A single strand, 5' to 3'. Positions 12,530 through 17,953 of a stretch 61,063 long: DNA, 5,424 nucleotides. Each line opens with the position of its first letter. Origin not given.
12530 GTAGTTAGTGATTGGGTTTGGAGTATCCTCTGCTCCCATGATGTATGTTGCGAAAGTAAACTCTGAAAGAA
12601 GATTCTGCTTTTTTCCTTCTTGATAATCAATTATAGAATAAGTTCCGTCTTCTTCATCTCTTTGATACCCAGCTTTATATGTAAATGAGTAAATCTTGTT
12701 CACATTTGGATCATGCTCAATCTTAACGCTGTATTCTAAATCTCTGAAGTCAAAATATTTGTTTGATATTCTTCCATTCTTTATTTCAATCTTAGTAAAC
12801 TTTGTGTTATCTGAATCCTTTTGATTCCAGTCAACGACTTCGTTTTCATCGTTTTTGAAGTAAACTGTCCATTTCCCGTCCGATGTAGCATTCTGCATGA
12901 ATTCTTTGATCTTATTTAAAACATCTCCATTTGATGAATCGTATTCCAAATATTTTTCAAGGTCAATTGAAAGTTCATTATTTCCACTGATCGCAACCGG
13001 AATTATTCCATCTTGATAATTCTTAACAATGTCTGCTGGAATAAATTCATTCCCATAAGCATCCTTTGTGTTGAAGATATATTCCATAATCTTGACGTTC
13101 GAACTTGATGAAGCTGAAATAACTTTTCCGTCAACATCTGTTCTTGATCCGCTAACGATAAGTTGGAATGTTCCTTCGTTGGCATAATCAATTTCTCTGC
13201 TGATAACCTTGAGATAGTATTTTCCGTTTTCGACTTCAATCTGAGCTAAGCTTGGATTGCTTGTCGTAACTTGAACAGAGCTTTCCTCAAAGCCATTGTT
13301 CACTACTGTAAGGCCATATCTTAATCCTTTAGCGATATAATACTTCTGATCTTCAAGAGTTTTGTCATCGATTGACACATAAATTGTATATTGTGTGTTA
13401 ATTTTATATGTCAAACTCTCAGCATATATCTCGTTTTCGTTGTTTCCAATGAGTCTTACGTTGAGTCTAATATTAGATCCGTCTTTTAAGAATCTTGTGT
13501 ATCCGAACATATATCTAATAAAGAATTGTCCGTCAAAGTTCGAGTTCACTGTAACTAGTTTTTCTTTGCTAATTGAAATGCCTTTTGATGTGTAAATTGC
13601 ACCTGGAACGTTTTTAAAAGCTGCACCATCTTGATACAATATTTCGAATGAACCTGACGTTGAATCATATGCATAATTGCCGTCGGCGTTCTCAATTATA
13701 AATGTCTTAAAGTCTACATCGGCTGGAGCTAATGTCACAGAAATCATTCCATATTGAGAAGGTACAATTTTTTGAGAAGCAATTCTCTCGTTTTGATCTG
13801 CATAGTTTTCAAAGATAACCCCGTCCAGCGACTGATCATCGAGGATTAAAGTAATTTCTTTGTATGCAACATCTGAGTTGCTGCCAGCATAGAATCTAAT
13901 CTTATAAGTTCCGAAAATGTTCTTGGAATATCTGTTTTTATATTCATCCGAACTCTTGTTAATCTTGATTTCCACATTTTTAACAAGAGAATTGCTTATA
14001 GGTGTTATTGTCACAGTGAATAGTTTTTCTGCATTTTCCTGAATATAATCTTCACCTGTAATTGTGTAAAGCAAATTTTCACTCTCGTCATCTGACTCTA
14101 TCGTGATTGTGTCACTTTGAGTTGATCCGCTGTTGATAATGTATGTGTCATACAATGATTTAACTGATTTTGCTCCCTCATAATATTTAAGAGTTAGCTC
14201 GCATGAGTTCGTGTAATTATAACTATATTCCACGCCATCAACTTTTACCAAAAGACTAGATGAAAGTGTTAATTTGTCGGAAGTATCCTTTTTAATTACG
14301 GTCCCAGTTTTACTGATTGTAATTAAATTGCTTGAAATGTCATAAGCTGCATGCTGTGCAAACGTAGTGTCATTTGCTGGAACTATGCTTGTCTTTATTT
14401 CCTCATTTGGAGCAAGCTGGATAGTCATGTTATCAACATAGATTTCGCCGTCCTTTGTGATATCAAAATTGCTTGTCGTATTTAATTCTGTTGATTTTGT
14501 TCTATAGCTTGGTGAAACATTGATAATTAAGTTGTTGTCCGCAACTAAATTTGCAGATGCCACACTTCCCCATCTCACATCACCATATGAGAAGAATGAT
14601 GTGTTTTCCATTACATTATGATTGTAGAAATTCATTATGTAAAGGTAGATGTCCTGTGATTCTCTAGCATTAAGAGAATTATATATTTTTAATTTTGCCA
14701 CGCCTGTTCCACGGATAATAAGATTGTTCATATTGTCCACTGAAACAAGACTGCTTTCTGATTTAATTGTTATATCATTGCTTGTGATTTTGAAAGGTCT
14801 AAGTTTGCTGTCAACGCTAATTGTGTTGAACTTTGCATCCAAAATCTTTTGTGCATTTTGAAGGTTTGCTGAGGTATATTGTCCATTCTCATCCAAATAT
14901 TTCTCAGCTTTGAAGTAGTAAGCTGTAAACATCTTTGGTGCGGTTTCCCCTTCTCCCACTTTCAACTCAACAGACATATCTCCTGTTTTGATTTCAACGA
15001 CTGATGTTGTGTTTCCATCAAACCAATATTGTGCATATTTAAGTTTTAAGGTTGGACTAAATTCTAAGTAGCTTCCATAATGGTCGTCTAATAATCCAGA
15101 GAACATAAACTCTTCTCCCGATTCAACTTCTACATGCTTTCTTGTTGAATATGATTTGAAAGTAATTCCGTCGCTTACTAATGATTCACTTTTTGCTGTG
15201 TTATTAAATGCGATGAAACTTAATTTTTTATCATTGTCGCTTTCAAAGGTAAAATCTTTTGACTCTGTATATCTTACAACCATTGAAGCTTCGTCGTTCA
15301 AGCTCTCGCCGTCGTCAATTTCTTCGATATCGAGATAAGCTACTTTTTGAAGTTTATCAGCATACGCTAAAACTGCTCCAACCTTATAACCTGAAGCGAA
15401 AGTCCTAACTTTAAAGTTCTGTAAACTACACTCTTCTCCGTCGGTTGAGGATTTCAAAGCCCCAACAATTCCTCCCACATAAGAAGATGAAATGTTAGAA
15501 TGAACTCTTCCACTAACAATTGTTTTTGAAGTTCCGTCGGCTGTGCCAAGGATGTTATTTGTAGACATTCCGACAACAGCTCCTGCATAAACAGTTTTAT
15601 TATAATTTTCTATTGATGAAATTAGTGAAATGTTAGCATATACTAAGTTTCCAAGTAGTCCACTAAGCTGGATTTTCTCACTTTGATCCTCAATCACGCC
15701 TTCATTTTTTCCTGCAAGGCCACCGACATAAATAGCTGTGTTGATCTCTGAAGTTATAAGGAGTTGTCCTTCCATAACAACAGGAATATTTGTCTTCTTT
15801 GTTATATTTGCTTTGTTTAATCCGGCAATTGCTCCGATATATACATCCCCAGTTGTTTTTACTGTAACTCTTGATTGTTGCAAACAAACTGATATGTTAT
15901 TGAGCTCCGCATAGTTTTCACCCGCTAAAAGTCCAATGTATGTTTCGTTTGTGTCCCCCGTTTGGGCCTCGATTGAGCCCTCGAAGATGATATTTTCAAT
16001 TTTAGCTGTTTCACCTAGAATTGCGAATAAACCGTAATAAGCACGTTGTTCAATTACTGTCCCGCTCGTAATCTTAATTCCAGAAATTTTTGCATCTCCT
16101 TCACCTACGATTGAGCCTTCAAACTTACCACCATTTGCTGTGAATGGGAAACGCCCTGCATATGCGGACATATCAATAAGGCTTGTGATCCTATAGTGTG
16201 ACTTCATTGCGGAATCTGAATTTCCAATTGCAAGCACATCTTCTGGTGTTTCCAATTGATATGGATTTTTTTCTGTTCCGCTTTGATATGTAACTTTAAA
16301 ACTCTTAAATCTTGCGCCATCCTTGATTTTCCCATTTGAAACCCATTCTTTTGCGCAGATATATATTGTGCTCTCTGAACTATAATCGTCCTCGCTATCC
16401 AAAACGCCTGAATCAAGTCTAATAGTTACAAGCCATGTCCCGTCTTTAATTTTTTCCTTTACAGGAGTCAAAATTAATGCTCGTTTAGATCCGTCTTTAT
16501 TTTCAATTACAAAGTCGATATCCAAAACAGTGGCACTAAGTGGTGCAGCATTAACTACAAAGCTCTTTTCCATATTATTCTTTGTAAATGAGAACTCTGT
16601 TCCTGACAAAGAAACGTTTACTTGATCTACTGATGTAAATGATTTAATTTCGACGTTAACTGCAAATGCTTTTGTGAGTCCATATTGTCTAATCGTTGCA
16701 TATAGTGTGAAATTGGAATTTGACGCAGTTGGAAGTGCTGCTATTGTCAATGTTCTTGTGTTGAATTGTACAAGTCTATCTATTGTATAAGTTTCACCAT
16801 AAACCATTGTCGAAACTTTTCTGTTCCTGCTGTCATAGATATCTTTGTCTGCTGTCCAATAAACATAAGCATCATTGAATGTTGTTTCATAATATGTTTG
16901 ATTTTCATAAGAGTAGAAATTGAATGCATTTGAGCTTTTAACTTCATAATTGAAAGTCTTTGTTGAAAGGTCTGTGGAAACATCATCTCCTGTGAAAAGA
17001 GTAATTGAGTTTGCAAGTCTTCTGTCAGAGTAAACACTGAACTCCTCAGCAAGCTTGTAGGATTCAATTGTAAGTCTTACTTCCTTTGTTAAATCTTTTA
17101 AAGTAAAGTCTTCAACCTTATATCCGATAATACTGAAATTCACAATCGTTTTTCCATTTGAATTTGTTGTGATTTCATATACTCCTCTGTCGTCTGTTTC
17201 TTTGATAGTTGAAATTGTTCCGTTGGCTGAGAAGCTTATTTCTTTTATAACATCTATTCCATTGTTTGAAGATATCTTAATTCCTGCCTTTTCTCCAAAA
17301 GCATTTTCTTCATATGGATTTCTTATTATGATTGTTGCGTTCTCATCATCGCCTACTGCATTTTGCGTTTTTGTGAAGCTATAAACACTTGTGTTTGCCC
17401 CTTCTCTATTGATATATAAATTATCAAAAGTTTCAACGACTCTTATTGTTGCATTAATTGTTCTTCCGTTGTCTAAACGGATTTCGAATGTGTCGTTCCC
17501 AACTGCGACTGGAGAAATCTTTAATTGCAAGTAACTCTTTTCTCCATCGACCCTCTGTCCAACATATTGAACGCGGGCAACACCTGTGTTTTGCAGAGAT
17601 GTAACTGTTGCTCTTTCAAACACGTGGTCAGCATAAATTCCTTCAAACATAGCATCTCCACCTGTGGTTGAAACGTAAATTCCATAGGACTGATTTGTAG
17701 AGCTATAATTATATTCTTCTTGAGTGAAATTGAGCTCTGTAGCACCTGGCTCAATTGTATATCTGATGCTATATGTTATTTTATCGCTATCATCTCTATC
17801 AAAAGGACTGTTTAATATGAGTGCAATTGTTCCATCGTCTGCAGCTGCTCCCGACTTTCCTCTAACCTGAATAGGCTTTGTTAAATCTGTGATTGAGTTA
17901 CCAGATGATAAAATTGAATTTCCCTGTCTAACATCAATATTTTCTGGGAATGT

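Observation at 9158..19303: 3381-aa GLUG lipoprotein occupying the position normally held by rplJ-rplL upstream of rpoB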

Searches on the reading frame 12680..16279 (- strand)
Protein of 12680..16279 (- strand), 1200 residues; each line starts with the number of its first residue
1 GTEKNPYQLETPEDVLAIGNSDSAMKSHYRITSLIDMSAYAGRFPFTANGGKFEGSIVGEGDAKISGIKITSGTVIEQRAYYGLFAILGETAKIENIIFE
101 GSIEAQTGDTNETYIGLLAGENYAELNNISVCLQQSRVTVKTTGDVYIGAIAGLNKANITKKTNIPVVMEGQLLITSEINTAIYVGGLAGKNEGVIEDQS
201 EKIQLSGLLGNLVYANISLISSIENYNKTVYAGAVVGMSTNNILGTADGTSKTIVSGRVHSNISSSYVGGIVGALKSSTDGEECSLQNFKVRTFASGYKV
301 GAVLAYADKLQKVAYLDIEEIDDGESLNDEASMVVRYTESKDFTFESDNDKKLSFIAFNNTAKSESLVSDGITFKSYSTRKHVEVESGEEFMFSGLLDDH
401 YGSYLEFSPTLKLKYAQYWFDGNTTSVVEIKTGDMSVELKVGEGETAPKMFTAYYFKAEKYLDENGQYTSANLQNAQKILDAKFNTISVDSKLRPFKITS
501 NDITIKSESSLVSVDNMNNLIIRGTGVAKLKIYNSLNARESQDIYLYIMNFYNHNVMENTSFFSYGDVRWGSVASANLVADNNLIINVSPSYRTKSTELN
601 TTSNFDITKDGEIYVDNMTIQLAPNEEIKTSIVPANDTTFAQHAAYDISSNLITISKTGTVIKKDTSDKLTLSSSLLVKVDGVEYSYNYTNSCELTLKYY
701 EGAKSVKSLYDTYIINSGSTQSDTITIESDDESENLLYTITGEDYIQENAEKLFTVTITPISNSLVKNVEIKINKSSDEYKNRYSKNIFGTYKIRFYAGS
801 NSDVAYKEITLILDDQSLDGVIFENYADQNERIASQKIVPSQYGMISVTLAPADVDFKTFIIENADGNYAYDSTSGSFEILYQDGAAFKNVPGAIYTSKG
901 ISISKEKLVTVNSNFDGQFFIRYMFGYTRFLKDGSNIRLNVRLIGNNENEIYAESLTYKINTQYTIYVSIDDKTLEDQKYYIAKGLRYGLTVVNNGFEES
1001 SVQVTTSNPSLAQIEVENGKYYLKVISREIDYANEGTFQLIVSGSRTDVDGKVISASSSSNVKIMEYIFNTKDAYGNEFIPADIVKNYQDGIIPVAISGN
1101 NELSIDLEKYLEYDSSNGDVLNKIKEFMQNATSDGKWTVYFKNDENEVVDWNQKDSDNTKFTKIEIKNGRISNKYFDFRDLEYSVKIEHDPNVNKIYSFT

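Call 66: predict_structure(alignment_id=A3)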
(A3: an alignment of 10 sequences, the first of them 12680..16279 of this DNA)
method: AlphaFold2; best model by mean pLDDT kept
length: 1200 residues; sequences in the alignment: 10
mean_pLDDT: 72.7   pTM: 0.43
mean pLDDT of the five models: 72.7, 71.9, 70.0, 65.8, 65.2
residues with pLDDT >= 90: 165; 70-90: 583; 50-70: 301; < 50: 151
segments of 3 or more residues with pLDDT < 50: 203-207, 307-310, 323-332, 336-344, 359-364, 378-403, 409-411, 421-426, 464-466, 536-539, 1067-1105, 1107-1110, 1181-1200
pLDDT, mean of each block of 10 residues (from residue 1): 84 89 92 84 86 92 86 91 95 91 90 95 90 89 93 93 61 87 93 89 50 85 83 91 75 79 83 75 75 72 57 68 42 47 50 52 54 57 39 37 50 50 50 83 72 80 51 74 82 79 76 81 89 59 83 57 77 78 77 63 63 71 73 85 82 79 76 85 83 83 75 76 81 80 66 79 76 79 66 83 77 70 82 74 85 76 88 83 81 84 86 77 79 81 81 85 71 72 76 73 84 79 73 74 73 76 60 33 39 41 47 51 58 57 65 63 64 54 39 27
secondary structure, 60 per line:
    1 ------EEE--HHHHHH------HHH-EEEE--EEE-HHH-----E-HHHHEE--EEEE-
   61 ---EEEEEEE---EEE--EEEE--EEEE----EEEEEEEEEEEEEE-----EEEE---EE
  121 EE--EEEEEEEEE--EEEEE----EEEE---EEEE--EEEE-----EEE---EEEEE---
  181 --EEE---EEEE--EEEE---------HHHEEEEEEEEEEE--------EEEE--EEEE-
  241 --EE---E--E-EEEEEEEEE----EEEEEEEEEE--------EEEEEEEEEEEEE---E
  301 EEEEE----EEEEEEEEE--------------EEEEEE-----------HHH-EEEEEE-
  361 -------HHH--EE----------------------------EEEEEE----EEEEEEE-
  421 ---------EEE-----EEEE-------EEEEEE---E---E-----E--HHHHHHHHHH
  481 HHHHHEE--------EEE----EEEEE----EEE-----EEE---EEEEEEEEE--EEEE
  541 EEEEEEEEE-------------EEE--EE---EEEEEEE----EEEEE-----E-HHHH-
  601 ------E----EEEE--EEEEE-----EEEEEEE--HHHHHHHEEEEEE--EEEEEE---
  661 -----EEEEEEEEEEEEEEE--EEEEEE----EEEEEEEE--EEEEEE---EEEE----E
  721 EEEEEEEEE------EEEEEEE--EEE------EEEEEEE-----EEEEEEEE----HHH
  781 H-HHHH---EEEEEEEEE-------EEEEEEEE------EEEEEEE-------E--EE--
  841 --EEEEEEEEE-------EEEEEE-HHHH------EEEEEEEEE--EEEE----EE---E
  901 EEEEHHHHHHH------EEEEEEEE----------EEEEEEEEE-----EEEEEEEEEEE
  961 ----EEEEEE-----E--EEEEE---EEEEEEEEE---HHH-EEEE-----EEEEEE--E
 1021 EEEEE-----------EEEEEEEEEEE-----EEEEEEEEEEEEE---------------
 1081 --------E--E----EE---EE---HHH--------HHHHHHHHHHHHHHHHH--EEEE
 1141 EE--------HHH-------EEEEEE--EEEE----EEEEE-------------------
elements in order (helices of 4 or more, strands of 3 or more residues): E7-9 H12-17 E28-31 E34-36 H48-51 E56-59 E64-70 E74-76 E79-82 E85-88 E93-106 E112-115 E119-122 E125-133 E136-140 E145-148 E152-155 E158-161 E167-169 E173-177 E183-185 E189-192 E195-198 E211-221 E230-233 E236-239 E253-261 E266-275 E284-296 E300-305 E310-318 E333-338 E354-359 E403-408 E413-419 E430-432 E438-441 E449-454 H471-485 E496-498 E503-507 E512-514 E520-522 E526-534 E537-549 E563-565 E573-579 E584-588 H596-599 E612-615 E618-622 E628-634 H637-643 E644-649 E652-657 E666-680 E683-688 E693-700 E703-708 E712-715 E720-729 E736-742 E745-747 E754-760 E766-773 H778-781 H783-786 E790-798 E806-813 E820-826 E843-851 E859-864 H866-869 E876-884 E887-890 E900-904 H905-911 E918-925 E936-944 E950-960 E965-970 E979-983 E987-995 E1003-1006 E1012-1017 E1020-1025 E1037-1047 E1053-1065 H1118-1134 E1137-1142 E1161-1166 E1169-1172 E1177-1181

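Call 69: fold_search(model_id=the predicted structure, library=pdb)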
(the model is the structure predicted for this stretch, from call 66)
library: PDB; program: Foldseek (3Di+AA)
matches with E <= 10: 1839; with E <= 0.001: 233
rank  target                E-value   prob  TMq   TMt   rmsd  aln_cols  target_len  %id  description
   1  9hcj_10               1.7e-12  1.00  0.14  0.10  33.2       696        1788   10  D. discoideum nuclear pore complex (released 2024-12-25)
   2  7r5k_10               4.6e-12  1.00  0.09  0.07  43.5       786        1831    8  Human nuclear pore complex (constricted) (released 2022-06-22)
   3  5t9t_B                5.7e-11  1.00  0.08  0.15  47.1       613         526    9  Protocadherin Gamma B2 extracellular cadherin domains 1-5 (released 2016-10-19)
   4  9g93_A                6.2e-11  1.00  0.09  0.15  23.3       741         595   10  CryoET structure of the in vitro grown Bacillus anthracis Sap S-layer (released 2024-12-18)
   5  5t9t_A                8.8e-11  1.00  0.08  0.15  46.5       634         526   10  Protocadherin Gamma B2 extracellular cadherin domains 1-5 (released 2016-10-19)
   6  6e6b_B                1.6e-10  1.00  0.08  0.13  46.8       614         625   11  Crystal structure of the Protocadherin GammaB4 extracellular domain (released 2019-04-10)
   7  5szn_A                1.8e-10  1.00  0.08  0.16  44.6       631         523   10  Protocadherin gamma A9 extracellular cadherin domains 1-5 (released 2016-10-19)
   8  6e6b_A                1.1e-09  1.00  0.08  0.13  46.7       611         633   11  Crystal structure of the Protocadherin GammaB4 extracellular domain (released 2019-04-10)
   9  6vg4_A                1.2e-09  1.00  0.09  0.14  45.8       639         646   10  Human protocadherin 10 ectodomain (released 2020-03-11)
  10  6vg1_A                1.6e-09  1.00  0.09  0.15  48.2       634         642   10  xenopus protocadherin 8.1 EC1-6 (released 2020-03-11)
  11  3dmk_A                1.6e-09  1.00  0.09  0.12  30.5       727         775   10  Crystal structure of Down Syndrome Cell Adhesion Molecule (DSCAM) isoform 1.30.30, N-terminal eight Ig domains (released 2008-10-07)
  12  5dzv_B                1.7e-09  1.00  0.09  0.17  46.2       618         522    9  Protocadherin alpha 7 extracellular cadherin domains 1-5 (released 2016-05-04)
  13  4aq1_C                2.0e-09  1.00  0.10  0.15  29.2       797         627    9  Structure of the SbsB S-layer protein of Geobacillus stearothermophilus PV72p2 in complex with nanobody KB6 (released 2012-06-13)
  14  1l3w                  3.2e-09  1.00  0.09  0.16  38.1       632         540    9  C-cadherin Ectodomain (released 2002-04-26)
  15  5szr_B                5.6e-09  1.00  0.10  0.21  34.8       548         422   12  Protocadherin Gamma B2 extracellular cadherin domains 3-6 (released 2016-10-19)
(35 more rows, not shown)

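Call 94: search_protein_families(library=pfam, alignment_id=A3, max_evalue=0.01)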
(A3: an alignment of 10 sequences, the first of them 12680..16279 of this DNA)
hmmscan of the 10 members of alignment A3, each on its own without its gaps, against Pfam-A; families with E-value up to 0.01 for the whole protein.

A. member 1, window:12680-16279:- (1200 aa): 0 families

B. families by the number of members that match (of 10 scanned): 1 family
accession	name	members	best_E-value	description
PF02368.24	Big_2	1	0.006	Bacterial Ig-like domain (group 2)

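Call 103: fold_search(model_id=the predicted structure, library=viral)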
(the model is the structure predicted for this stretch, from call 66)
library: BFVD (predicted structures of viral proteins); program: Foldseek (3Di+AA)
matches with E <= 10: 838; with E <= 0.001: 190
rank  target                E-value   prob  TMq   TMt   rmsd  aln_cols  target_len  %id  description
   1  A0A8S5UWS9            2.9e-12  1.00  0.11  0.12  25.7       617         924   10  Uncharacterized protein [Siphoviridae sp. ctzO58]
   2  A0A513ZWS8            3.7e-12  1.00  0.08  0.13  43.9       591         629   11  Major tail protein [Salmonella phage SE13]
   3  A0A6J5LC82            1.2e-11  1.00  0.09  0.10  25.5       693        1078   10  Ig [uncultured Caudovirales phage]
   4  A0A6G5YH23            3.1e-11  1.00  0.10  0.19  42.4       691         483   11  (no name in the UniProt tables at hand)
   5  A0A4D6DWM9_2          3.3e-11  1.00  0.12  0.12  27.3       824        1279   11  Uncharacterized protein [Edwardsiella phage pEt-SU]
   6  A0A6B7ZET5            3.3e-11  1.00  0.10  0.14  32.6       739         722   11  Uncharacterized protein [Klebsiella phage N1M2]
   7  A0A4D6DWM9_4          1.4e-10  1.00  0.09  0.08  29.7       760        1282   12  Uncharacterized protein [Edwardsiella phage pEt-SU]
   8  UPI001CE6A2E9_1       2.0e-10  1.00  0.09  0.09  27.6       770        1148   10  (no name look-up for this kind of identifier)
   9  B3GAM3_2              2.1e-10  1.00  0.11  0.15  25.3       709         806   10  AMDV4_2 [uncultured virus]
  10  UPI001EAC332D         2.2e-10  1.00  0.11  0.11  31.1       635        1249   11  (no name look-up for this kind of identifier)
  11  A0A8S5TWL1            3.1e-10  1.00  0.07  0.09  26.8       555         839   11  Tail protein [Siphoviridae sp. ctcx61]
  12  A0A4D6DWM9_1          4.0e-10  1.00  0.09  0.09  34.7       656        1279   11  Uncharacterized protein [Edwardsiella phage pEt-SU]
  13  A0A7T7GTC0            4.7e-10  1.00  0.09  0.15  36.4       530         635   11  (no name in the UniProt tables at hand)
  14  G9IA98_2              5.4e-10  1.00  0.13  0.16  27.5       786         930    7  (no name in the UniProt tables at hand)
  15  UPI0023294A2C         7.4e-10  1.00  0.09  0.09  24.5       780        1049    9  (no name look-up for this kind of identifier)
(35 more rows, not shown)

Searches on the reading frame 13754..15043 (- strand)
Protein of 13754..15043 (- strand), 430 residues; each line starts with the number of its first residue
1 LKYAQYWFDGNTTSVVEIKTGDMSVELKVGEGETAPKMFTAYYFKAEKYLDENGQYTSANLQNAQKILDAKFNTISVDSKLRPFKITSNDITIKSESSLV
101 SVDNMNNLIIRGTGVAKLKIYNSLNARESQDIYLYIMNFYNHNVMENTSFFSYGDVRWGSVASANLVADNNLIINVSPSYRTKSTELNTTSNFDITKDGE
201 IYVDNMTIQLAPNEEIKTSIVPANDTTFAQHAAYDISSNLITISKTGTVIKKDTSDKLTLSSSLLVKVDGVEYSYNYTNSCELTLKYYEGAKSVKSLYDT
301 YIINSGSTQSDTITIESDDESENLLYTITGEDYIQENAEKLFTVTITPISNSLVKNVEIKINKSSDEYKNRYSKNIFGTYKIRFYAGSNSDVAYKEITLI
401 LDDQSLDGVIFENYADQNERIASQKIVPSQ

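Call 31: search_protein_families(library=pfam, proteins=[window:13754-15043:-], max_evalue=1)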
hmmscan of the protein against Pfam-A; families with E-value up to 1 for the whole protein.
window:13754-15043:- (430 aa): 1 family
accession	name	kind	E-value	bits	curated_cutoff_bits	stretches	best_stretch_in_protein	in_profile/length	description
PF22073.2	Cep192_D4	-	0.037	14.7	35.5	1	147-221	7-77/112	Cep192 domain 4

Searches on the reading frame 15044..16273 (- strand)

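Call 31: search_protein_families(library=pfam, proteins=[window:15044-16273:-], max_evalue=1)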
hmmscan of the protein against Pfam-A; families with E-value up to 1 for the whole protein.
window:15044-16273:- (410 aa): 2 families
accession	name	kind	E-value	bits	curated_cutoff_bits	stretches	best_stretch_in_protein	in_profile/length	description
PF11504.14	Colicin_Ia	-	0.11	13.1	25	1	53-79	23-50/72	Colicin Ia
PF07581.17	Glug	-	0.77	10.8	20.5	1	180-196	2-20/28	The GLUG motif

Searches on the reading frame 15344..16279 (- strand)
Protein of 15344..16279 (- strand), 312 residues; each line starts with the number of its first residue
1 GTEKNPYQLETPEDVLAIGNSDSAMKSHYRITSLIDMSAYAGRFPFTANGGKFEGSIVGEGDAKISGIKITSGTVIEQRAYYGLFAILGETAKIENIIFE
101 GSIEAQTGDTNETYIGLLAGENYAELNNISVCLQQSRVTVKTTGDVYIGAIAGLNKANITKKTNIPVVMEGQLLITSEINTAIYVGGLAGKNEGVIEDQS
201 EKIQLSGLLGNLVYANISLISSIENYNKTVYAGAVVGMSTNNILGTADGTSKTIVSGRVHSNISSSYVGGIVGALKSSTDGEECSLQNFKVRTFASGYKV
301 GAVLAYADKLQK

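Call 101: search_solved_structures(query=A5, max_evalue=5)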
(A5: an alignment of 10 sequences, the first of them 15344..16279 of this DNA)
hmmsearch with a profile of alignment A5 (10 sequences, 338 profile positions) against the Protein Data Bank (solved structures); distinct sequences matched with E-value up to 5: 0.

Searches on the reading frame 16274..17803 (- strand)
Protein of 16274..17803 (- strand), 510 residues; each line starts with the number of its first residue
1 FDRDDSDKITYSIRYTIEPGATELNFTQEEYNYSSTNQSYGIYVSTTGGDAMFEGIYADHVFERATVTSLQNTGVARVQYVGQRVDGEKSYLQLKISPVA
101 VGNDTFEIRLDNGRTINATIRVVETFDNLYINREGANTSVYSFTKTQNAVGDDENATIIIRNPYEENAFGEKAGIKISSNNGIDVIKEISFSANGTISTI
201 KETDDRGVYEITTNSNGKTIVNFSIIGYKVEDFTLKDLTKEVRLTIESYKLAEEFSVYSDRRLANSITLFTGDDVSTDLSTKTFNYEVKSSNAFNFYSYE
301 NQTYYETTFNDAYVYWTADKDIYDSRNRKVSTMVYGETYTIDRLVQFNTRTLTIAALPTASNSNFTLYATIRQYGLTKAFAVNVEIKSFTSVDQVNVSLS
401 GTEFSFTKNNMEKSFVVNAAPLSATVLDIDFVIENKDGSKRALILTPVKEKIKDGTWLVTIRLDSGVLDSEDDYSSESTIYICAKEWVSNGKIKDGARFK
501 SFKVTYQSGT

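Call 31: search_protein_families(library=pfam, proteins=[window:16274-17803:-], max_evalue=1)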
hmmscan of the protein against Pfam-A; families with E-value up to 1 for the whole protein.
window:16274-17803:- (510 aa): 1 family
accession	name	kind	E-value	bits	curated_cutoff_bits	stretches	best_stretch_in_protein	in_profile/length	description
PF13715.12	CarbopepD_reg_2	-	0.001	19.5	32.2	1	202-245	29-75/88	CarboxypepD_reg-like domain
